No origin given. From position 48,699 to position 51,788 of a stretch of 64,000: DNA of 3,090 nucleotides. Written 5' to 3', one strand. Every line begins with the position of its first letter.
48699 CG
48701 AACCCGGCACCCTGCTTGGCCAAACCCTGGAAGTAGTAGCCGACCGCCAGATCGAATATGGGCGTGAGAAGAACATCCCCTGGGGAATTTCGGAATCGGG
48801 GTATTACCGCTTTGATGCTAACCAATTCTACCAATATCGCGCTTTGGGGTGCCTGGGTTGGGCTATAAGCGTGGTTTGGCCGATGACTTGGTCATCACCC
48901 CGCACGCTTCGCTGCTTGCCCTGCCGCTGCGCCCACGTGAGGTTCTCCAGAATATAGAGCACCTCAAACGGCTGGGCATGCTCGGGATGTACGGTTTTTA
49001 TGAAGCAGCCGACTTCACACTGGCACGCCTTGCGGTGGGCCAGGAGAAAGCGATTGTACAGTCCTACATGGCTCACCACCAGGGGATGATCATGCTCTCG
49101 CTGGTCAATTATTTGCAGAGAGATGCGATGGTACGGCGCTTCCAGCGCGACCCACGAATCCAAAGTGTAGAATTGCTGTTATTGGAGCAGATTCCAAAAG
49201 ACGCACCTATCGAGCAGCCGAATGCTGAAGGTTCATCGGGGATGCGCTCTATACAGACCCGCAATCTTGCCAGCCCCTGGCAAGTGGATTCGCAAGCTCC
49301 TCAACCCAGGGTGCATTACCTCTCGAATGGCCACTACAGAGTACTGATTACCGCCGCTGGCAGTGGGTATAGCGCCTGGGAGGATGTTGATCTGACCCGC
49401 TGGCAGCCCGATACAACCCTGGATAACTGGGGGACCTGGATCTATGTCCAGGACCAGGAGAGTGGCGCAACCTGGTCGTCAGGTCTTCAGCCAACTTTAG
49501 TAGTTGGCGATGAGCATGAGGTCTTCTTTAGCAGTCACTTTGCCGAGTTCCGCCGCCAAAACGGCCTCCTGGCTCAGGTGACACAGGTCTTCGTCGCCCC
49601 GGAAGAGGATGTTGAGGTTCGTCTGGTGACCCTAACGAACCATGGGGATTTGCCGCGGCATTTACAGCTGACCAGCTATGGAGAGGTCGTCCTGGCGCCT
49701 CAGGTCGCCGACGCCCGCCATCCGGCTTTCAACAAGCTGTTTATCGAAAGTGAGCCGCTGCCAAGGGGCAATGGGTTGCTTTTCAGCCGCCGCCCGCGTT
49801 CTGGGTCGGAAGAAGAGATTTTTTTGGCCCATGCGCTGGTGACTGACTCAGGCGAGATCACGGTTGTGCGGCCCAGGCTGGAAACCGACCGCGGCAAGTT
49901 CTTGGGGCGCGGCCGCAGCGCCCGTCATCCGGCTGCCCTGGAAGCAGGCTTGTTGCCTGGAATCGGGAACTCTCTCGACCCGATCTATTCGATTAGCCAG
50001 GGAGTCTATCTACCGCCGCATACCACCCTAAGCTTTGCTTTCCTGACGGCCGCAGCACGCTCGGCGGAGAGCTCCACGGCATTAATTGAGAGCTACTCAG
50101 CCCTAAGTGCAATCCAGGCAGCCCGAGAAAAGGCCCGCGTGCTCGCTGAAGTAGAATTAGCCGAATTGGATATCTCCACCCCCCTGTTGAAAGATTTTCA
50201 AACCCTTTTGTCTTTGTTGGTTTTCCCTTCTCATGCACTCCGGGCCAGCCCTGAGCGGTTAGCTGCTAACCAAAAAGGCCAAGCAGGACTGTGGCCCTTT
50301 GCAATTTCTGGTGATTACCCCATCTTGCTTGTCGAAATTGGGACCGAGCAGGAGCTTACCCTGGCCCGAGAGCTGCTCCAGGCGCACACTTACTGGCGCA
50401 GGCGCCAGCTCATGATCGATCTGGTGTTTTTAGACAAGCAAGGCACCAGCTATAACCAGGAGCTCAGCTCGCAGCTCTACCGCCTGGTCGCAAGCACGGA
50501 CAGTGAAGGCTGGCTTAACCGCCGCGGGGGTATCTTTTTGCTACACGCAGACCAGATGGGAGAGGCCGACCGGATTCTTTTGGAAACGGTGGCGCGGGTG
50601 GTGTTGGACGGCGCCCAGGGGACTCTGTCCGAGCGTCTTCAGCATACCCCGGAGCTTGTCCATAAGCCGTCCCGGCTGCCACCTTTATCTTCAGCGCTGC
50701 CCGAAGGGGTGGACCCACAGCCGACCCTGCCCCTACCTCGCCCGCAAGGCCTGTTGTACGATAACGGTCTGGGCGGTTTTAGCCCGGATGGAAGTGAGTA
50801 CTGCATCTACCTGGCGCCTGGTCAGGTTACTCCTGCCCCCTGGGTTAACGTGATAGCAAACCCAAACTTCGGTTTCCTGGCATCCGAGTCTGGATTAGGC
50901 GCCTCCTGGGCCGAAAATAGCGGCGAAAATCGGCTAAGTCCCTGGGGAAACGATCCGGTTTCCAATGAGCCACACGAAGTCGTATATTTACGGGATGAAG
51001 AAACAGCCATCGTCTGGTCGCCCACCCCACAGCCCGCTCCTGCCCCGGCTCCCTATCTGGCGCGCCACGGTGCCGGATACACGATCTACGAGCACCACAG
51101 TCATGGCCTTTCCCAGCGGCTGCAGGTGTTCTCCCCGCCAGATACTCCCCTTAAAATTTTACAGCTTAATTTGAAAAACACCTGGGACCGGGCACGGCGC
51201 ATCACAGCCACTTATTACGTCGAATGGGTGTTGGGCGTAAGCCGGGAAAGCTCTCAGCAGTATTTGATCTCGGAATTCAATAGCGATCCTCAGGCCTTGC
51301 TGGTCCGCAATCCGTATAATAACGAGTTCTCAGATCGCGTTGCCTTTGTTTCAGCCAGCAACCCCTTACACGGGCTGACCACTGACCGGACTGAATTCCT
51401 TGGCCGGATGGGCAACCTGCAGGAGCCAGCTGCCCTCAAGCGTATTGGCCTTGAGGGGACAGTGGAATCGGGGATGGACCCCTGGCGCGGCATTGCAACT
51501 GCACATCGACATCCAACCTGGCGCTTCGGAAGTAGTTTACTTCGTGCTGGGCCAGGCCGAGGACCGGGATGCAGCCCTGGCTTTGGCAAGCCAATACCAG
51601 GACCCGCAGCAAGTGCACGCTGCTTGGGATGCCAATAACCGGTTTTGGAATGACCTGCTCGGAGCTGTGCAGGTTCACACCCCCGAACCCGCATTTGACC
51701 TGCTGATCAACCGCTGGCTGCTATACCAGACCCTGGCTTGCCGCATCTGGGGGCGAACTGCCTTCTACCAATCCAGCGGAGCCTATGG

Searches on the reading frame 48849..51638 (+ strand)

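Call 47: search_protein_families(library=pfam, proteins=[window:48849-51638:+], max_evalue=0.00001)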
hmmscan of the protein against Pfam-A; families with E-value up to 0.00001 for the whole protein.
window:48849-51638:+ (929 aa): 2 families
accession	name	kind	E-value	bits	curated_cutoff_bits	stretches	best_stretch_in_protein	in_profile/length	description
PF06165.18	GH94_b-supersand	-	1.1e-135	451.3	23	2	662-879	1-229/251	Glycosyl hydrolase 94, supersandwich domain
PF10091.15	Glycoamylase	-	1e-12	48.5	27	1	11-98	135-217/221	Putative glucoamylase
